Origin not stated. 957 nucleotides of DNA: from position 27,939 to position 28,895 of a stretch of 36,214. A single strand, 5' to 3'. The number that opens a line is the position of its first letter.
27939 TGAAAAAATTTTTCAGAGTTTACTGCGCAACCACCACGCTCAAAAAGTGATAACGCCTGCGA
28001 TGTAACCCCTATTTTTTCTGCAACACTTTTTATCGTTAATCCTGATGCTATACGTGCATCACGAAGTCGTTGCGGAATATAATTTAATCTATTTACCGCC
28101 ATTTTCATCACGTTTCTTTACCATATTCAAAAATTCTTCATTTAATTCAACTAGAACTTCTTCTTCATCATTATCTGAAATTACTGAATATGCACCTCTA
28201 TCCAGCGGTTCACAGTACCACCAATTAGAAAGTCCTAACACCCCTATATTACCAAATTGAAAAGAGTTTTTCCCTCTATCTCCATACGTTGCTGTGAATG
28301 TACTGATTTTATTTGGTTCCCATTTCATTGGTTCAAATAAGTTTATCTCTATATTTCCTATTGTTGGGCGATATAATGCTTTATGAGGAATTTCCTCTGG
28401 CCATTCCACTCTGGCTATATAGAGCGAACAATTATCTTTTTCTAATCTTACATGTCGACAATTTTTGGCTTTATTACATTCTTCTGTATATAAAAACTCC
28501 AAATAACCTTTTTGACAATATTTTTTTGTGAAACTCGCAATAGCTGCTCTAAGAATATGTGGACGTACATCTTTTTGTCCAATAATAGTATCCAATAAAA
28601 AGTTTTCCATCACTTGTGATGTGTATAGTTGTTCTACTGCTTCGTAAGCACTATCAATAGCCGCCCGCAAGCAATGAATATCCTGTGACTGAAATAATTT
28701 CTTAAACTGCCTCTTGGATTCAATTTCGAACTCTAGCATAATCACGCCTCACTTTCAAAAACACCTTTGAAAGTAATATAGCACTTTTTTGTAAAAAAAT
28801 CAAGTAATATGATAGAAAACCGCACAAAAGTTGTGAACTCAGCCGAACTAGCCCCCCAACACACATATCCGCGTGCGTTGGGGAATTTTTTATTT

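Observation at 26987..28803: Self-contained AT-rich two-gene cassette: unknown 216-aa protein plus fused XRE-HTH/ImmA-IrrE metalloprotease (best candidate for an undescribed system)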

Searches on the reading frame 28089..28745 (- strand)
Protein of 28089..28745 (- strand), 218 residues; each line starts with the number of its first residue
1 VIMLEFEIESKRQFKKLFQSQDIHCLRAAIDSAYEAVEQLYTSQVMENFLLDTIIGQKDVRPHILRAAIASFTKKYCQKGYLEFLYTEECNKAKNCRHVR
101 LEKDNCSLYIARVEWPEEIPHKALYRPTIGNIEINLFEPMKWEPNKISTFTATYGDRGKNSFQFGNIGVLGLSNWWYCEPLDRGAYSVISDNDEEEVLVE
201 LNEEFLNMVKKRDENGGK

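Call 4: search_protein_families(library=pfam, proteins=[window:28089-28745:-], max_evalue=1)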
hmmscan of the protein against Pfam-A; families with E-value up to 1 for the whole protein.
window:28089-28745:- (218 aa): 0 families

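Call 5: search_protein_families(library=padloc, proteins=[window:28089-28745:-], max_evalue=1)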
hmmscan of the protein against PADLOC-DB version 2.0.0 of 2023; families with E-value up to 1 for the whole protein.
window:28089-28745:- (218 aa): 3 families
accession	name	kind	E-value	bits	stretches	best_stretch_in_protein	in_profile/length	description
PDLC03933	RmrT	-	8.3e-30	102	1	26-217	22-210/212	-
PDLC03940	RmrT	-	3.2e-11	41.2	1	9-136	13-141/227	-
PDLC03938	RmrT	-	0.00049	17.4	1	16-130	11-120/215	-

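Call 6: search_protein_families(library=phrogs, proteins=[window:28089-28745:-], max_evalue=1)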
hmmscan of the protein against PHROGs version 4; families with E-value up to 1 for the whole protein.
window:28089-28745:- (218 aa): 1 family
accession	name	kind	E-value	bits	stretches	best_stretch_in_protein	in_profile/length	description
phrog_35814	-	unknown function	0.058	14.1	1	89-134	72-117/204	-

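Call 7: search_protein_families(library=ncbifam, proteins=[window:28089-28745:-], max_evalue=1)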
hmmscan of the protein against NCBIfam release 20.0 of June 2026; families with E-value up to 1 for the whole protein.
window:28089-28745:- (218 aa): 0 families

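Call 13: find_homologous_proteins(query=window:28089-28739:-, max_evalue=0.001)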
Query window:28089-28739:- (216 aa): 3 proteins with E <= 0.001 among 60 candidates.
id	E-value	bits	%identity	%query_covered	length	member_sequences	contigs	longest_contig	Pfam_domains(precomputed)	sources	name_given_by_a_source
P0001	1.3e-139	481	96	100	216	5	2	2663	-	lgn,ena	-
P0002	4.7e-83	296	60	99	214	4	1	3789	-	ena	-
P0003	4.6e-80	286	59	98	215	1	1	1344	-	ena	-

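Call 14: search_solved_structures(query=window:28089-28739:-, max_evalue=10)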
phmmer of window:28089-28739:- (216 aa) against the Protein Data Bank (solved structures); distinct sequences matched with E-value up to 10: 1.
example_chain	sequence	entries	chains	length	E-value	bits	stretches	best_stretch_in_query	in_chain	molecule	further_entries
4nbu_A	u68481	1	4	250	0.34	13.8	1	144-207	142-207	3-oxoacyl-(Acyl-carrier-protein) reductase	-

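Call 18: find_encoding_contigs(protein=P0002, flank=5000)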
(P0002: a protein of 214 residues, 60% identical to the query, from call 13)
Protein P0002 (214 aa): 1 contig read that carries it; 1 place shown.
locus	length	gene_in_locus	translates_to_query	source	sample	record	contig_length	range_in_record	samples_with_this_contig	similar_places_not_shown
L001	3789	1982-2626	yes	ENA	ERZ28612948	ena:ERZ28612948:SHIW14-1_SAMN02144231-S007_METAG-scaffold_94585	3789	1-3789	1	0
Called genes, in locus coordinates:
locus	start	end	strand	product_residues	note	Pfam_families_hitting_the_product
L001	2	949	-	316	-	?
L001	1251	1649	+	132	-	PF15970:HicB-like_2 (faint), PF15919:HicB_lk_antitox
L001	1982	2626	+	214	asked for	-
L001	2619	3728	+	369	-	PF13560:HTH_31 (faint), PF06114:Peptidase_M78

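Call 19: find_encoding_contigs(protein=P0001, flank=5000)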
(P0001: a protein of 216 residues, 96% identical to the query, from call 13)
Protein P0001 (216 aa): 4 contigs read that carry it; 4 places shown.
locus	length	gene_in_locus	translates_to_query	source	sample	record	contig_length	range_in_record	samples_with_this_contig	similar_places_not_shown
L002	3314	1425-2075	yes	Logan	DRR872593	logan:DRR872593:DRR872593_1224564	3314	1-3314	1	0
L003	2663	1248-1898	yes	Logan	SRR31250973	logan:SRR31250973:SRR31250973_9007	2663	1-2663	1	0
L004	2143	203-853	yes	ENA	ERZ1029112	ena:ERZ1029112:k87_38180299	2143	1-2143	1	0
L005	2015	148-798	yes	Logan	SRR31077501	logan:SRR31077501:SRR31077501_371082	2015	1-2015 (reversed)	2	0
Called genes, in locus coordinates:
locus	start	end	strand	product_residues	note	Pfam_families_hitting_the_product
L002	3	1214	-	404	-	?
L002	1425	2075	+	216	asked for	-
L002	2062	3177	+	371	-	PF01381:HTH_3 (weak), PF06114:Peptidase_M78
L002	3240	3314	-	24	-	?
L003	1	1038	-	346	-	?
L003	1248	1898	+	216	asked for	-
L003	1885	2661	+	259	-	?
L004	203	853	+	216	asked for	-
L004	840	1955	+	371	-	PF01381:HTH_3 (weak), PF06114:Peptidase_M78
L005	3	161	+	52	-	?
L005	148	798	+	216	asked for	-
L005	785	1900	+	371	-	PF01381:HTH_3 (weak), PF06114:Peptidase_M78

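Call 20: find_related_loci(query=A1, collection=genome_contigs, flank=6000)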
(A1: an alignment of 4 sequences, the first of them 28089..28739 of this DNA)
Query A1 (216 aa) in genome_contigs; peptide patterns used: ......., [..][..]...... (x = any residue, [..] = any of these).
169 stretches matched a pattern; 1 encode a relative of the query (tblastn E <= 1e-3); 1 distinct loci.
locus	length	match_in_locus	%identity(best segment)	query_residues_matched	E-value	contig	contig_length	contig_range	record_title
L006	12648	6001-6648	96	1-216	2e-145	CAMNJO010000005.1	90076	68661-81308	MAG: Selenomonas ruminantium isolate SRR1267595_bin.75_metaWRAP_v1.3_MAG genome assembly, contig: NODE.232_length_90076_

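Call 21: find_related_loci(query=A1, collection=viral_contigs, flank=6000)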
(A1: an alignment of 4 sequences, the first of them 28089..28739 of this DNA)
Query A1 (216 aa) in viral_contigs; peptide patterns used: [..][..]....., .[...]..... (x = any residue, [..] = any of these).
95 stretches matched a pattern, but none encodes a relative of the query by tblastn (E <= 1e-3).

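Call 25: search_protein_representatives(alignment_id=A1)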
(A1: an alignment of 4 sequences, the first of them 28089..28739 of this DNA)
Query: 4 sequences, 215 profile positions. Proteins with E-value up to 0.001 (for the whole library): 52; up to 1e-10: 25; up to 1e-30: 9. The best 52 are listed.
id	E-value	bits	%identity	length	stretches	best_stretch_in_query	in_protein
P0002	1.4e-127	439.9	-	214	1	1-214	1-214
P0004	1.2e-58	214.6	-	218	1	1-202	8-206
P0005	2.1e-50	187.6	-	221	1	7-213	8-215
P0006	1.2e-49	185.2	-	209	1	9-211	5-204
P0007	1.3e-48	181.8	-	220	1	7-213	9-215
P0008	1.7e-44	168.4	-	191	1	27-214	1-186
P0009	2.0e-44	168.1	-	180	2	4-103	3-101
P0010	2.9e-36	141.4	-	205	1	22-204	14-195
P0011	1.0e-34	136.4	-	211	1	13-204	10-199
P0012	1.5e-28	116.2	-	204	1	45-207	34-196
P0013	2.6e-27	112.2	-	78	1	156-214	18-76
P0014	2.8e-26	108.8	-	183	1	58-209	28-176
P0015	2.9e-26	108.8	-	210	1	9-214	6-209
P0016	6.2e-26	107.7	-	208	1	12-205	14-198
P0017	2.1e-25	105.9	-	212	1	7-202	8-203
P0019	2.8e-23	99.0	-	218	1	9-210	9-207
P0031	8.3e-07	45.2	-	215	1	51-206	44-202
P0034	5.4e-06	42.5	-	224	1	26-189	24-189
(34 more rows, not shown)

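Call 28: search_protein_families(library=padloc, alignment_id=A2, max_evalue=0.001)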
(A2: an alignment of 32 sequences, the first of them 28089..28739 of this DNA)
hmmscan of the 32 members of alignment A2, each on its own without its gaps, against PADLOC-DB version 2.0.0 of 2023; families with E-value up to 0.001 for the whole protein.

A. member 1, window:28089-28739:- (216 aa): 3 families
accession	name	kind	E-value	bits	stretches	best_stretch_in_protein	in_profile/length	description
PDLC03933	RmrT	-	8.2e-30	102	1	24-215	22-210/212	-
PDLC03940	RmrT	-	3.6e-11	41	1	7-134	13-141/227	-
PDLC03938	RmrT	-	0.00049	17.5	1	15-128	12-120/215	-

B. families by the number of members that match (of 32 scanned): 6 families
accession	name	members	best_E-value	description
PDLC03933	RmrT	32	2.5e-71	-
PDLC03940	RmrT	32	2.1e-33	-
PDLC03938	RmrT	20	2e-32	-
PDLC03934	RmrT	7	8.4e-12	-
PDLC03937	RmrT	2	5.2e-07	-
PDLC03907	NsnC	1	0.00076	-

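Call 34: predict_structure(alignment_id=A2)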
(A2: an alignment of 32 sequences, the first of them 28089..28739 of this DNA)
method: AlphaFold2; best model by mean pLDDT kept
length: 216 residues; sequences in the alignment: 32
mean_pLDDT: 82.1   pTM: 0.78
mean pLDDT of the five models: 82.1, 81.8, 81.7, 81.1, 80.6
residues with pLDDT >= 90: 121; 70-90: 41; 50-70: 35; < 50: 19
segments of 3 or more residues with pLDDT < 50: 188-202, 214-216
pLDDT, mean of each block of 10 residues (from residue 1): 84 94 96 93 77 92 96 95 92 90 95 90 69 61 84 93 95 93 62 41 53 46
secondary structure, 60 per line:
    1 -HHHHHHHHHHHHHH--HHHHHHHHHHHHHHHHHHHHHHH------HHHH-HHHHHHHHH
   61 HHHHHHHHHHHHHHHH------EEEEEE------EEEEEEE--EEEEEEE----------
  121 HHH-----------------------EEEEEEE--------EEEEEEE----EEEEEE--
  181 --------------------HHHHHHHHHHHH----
elements in order: H2-15 H18-40 H47-50 H52-76 E83-88 E95-101 E104-110 E147-153 E162-168 E173-178 H201-212

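Call 37: fold_search(model_id=the predicted structure, library=pdb)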
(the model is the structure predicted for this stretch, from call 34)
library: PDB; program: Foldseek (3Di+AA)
matches with E <= 10: 296; with E <= 0.001: 0
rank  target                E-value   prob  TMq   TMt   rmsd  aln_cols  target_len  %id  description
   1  8fg6_B                7.2e-02  0.44  0.16  0.22  11.5       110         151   11  Design of amyloidogenic peptide traps (released 2024-03-20)
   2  6mfs                  2.6e-01  0.09  0.13  0.09  14.1       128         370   11  Mouse talin1 residues 1-138 fused to residues 169-400 in complex with phosphatidylinositol 4,5-bisphosphate (PIP2) (released 2018-09-26)
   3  8s4y_B                2.6e-01  0.08  0.12  0.13  14.2       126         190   11  Crystal structure of an APP-talin (F2F3) chimera (released 2024-10-16)
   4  6v97_A                6.4e-01  0.11  0.13  0.08  14.9       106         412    9  Kindlin-3 double deletion mutant short form (released 2020-07-22)
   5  9a5h_A                6.8e-01  0.06  0.12  0.07  13.3       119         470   18  Integrative model of DLDH1-ODP2 by crosslinking MS and deep learning (released 2024-09-18)
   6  6w9r_F                7.2e-01  0.04  0.12  0.14  13.7       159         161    9  Crystal structure of an OTU deubiquitinase from Wolbachia pipientis wMel bound to ubiquitin (released 2020-07-01)
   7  6w9r_B                7.2e-01  0.03  0.12  0.14  13.6       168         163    9  Crystal structure of an OTU deubiquitinase from Wolbachia pipientis wMel bound to ubiquitin (released 2020-07-01)
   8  3ajv_C                7.6e-01  0.09  0.20  0.25  10.1       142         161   14  Splicing endonuclease from Aeropyrum pernix (released 2010-11-17)
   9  5csa_B                8.1e-01  0.13  0.29  0.10  11.5       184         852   11  Crystal structure of domains BT-BCCP-AC1-AC5 of yeast acetyl-CoA carboxylase (released 2015-10-28)
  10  5cs4_B                8.1e-01  0.11  0.26  0.17  10.3       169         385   11  Crystal structure of domains AC3-AC5 of yeast acetyl-CoA carboxylase (released 2015-10-28)
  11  6v97_B                9.7e-01  0.08  0.13  0.07  12.8       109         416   15  Kindlin-3 double deletion mutant short form (released 2020-07-22)
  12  5trc_B                1.0e+00  0.11  0.25  0.16  11.9       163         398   12  Crystal structure of phosphorylated AC3-AC5 domains of yeast acetyl-CoA carboxylase (released 2016-12-07)
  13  7esz_C                1.0e+00  0.11  0.26  0.11  12.2       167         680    9  Crystal structure of the complex formed by Wolbachia cytoplasmic incompatibility factors CinA and CinB with Mn2+ from  (released 2021-11-10)
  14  8qbh                  1.1e+00  0.11  0.18  0.12  11.1       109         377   11  AntI in complex with 1-Naphthol (released 2024-03-13)
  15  8z4i_A                1.1e+00  0.07  0.18  0.11  12.1       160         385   11  crystal structure of Cdn1 in complex with cA3 (released 2026-02-04)
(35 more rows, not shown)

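Call 40: fold_search(model_id=the predicted structure, library=viral)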
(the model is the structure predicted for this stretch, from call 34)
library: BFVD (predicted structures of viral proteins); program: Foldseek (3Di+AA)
matches with E <= 10: 428; with E <= 0.001: 0
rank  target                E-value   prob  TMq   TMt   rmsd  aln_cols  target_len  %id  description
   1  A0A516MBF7            3.9e-02  0.69  0.31  0.28   8.2       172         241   10  (no name in the UniProt tables at hand)
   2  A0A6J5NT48            9.0e-02  0.20  0.22  0.20  13.0       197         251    9  Uncharacterized protein [uncultured Caudovirales phage]
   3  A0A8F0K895            1.3e-01  0.21  0.12  0.13  14.2        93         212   15  (no name in the UniProt tables at hand)
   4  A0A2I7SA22            1.5e-01  0.09  0.20  0.21  17.5       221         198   11  (no name in the UniProt tables at hand)
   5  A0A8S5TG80            2.3e-01  0.16  0.13  0.26   9.9        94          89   12  Uncharacterized protein [Myoviridae sp. ctIty1]
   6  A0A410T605            2.4e-01  0.25  0.21  0.30   8.6       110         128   15  Uncharacterized protein [Acinetobacter phage Henu6]
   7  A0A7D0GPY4            2.6e-01  0.33  0.16  0.15  11.7        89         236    9  (no name in the UniProt tables at hand)
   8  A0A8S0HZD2            2.8e-01  0.20  0.25  0.27   9.2       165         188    7  (no name in the UniProt tables at hand)
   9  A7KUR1                3.1e-01  0.44  0.16  0.08   7.0        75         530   16  (no name in the UniProt tables at hand)
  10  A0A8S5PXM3            3.1e-01  0.33  0.20  0.27   8.0        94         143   10  Uncharacterized protein [Myoviridae sp. ctgsk7]
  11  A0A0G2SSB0            3.3e-01  0.23  0.16  0.28   9.2        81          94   12  Uncharacterized protein [Proteus phage vB_PmiM_Pm5461]
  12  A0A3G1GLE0            3.7e-01  0.11  0.19  0.16  12.8       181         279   12  PD-(D/E)XK nuclease superfamily protein [Xanthomonas phage KPhi1]
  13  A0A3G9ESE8            4.2e-01  0.16  0.15  0.22  11.3        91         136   15  Type VII integral membrane protein [Pectobacterium phage PPWS2]
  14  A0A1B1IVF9            4.2e-01  0.11  0.13  0.21  11.9        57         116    9  (no name in the UniProt tables at hand)
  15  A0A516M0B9            4.2e-01  0.08  0.20  0.16  15.5       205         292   11  (no name in the UniProt tables at hand)
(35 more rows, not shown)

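Call 45: find_homologous_proteins(query=A2, max_evalue=0.00001)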
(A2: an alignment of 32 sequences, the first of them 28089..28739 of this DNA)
Query A2 (32 sequences) (216 aa, profile of the alignment): 5 proteins with E <= 0.00001 among 1304 candidates.
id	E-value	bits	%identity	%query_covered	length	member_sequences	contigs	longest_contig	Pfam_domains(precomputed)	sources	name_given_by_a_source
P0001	4.2e-79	283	96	100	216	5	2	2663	-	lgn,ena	-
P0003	5.4e-75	269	59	98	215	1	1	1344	-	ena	-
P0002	4.6e-73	263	60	99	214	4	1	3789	-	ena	-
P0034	1.1e-50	190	25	86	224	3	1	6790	-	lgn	-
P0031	8.9e-48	180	28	70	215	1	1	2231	-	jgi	jgi:hypothetical protein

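Call 46: find_encoding_contigs(protein=P0034, flank=4000)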
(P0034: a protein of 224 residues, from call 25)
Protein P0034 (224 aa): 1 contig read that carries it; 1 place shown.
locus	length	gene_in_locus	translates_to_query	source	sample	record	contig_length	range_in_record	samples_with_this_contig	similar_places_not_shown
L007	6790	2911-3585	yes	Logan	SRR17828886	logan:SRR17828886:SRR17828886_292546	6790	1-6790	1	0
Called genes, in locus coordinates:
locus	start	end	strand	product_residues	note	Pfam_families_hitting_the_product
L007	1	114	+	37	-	?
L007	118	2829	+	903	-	PF04851:ResIII, PF18766:SWI2_SNF2 (weak)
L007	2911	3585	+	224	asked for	-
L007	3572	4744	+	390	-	PF01381:HTH_3, PF13560:HTH_31, PF06114:Peptidase_M78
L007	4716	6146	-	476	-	PF12705:PDDEXK_1 (weak), PF01930:Cas_Cas4 (weak), PF13482:RNase_H_2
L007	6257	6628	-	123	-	PF23148:Gp77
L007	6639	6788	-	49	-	?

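Call 47: find_encoding_contigs(protein=P0031, flank=4000)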
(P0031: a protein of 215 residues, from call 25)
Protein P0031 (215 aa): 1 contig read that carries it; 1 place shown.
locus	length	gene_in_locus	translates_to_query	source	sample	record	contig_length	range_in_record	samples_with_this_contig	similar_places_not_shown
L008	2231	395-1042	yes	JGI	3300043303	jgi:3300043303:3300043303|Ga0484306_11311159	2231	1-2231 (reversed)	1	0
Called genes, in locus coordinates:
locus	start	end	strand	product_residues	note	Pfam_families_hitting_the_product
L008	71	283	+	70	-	-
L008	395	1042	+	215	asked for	-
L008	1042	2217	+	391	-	PF12844:HTH_19 (weak), PF13560:HTH_31 (weak), PF01381:HTH_3, PF06114:Peptidase_M78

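Call 48: find_encoding_contigs(protein=P0010, flank=4000)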
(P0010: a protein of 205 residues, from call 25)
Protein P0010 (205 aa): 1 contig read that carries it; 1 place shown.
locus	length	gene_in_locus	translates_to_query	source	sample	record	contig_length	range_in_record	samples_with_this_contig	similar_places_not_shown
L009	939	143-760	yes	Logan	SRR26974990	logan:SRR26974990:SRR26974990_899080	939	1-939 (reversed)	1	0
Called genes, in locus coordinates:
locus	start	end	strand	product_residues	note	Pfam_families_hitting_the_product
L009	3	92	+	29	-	?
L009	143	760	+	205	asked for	-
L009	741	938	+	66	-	?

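Call 49: find_encoding_contigs(protein=P0005, flank=4000, max_places=3)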
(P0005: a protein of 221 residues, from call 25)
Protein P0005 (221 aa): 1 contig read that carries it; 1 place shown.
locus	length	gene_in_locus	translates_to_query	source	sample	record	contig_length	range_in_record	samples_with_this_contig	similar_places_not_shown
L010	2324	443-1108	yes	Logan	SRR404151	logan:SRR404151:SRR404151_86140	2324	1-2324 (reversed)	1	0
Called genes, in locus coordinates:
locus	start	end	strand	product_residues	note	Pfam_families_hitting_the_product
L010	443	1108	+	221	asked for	-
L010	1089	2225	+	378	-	PF01381:HTH_3 (weak), PF06114:Peptidase_M78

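Call 50: find_encoding_contigs(protein=P0019, flank=4000, max_places=3)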
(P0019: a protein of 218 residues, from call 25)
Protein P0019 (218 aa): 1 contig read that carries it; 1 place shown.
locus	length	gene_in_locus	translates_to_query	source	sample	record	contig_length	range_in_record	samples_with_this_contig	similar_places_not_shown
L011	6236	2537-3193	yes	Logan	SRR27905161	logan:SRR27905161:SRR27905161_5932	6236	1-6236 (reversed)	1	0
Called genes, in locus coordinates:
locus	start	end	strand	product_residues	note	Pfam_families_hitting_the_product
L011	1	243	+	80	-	?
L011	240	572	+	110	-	-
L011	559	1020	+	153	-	-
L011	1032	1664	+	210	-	PF01183:Glyco_hydro_25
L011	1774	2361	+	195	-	-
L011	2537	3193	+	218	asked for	-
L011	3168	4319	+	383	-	PF01381:HTH_3, PF12844:HTH_19 (weak), PF13560:HTH_31 (weak), PF06114:Peptidase_M78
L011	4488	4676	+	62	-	-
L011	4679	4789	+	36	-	-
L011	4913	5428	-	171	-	-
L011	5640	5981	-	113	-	-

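Call 51: find_encoding_contigs(protein=P0016, flank=4000, max_places=3)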
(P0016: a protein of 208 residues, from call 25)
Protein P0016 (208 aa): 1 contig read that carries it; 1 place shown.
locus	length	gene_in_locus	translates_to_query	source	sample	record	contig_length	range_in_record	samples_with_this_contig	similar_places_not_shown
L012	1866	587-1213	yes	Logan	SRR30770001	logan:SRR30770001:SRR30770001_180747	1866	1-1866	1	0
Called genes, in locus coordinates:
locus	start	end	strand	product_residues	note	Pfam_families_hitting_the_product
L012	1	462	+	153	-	?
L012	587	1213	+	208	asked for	-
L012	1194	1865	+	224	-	?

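Call 55: search_protein_families(library=pfam, alignment_id=A2, max_evalue=0.1)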
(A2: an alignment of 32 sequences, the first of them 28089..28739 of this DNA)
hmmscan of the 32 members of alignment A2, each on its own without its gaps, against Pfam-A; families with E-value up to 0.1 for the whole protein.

A. member 1, window:28089-28739:- (216 aa): 0 families

B. families by the number of members that match (of 32 scanned): 1 family
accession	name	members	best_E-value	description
PF14125.13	DUF4292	1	0.084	Domain of unknown function (DUF4292)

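Call 56: search_protein_families(library=ncbifam, alignment_id=A2, max_evalue=0.1)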
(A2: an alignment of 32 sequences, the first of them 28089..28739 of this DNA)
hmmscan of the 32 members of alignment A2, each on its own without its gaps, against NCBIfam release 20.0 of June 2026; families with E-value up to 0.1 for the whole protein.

A. member 1, window:28089-28739:- (216 aa): 0 families

B. families by the number of members that match (of 32 scanned): 1 family
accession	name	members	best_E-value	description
NF010300.0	PRK13740.1-1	1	0.074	conjugal transfer relaxosome protein TraY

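Call 57: search_dna_similar(query=window:28089-28739:-, collection=phages, mode=protein, max_evalue=0.001, max_rows=20)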
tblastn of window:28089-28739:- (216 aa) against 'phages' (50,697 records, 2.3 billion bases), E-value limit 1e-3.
No match.

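Call 60: search_dna_similar(query=window:28089-28739:-, collection=plasmids, mode=protein, max_evalue=0.001, max_rows=15)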
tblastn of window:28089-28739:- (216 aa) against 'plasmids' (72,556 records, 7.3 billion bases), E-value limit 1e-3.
No match.
